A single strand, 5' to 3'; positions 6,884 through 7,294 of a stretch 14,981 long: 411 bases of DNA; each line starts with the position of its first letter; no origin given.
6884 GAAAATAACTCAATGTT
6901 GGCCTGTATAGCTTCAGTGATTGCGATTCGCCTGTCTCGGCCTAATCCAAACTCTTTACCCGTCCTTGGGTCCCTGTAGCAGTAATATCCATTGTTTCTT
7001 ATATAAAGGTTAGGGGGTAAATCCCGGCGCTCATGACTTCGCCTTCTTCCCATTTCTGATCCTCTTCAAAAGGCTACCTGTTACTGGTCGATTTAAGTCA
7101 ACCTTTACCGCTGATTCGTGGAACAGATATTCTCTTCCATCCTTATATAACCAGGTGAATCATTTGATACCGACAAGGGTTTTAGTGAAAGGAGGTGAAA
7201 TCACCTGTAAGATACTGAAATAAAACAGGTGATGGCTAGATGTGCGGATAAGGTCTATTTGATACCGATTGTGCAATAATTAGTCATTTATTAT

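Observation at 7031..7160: Nested prophages: a Mu-like transposable phage end sits inside the xis gene of a lambda-type prophage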

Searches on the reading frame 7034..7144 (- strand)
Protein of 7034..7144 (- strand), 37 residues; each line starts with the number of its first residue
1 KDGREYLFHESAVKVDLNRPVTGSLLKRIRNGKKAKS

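Call 48: search_protein_families(library=pfam, proteins=[window:7034-7144:-], max_evalue=0.001)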
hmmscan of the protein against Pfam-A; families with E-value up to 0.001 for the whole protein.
window:7034-7144:- (37 aa): 1 family
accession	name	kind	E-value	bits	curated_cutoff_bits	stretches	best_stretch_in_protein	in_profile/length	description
PF07825.17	Exc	-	7e-15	55.2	23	1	1-37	37-77/77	Excisionase-like protein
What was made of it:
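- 7031..7145 (-): 3' fragment of xis: last base of codon 35, codons 36-72 and the stop. There is no start codon and the 5' 104 nt are missing. Pfam Exc, profile positions 37-77 only (call 48).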
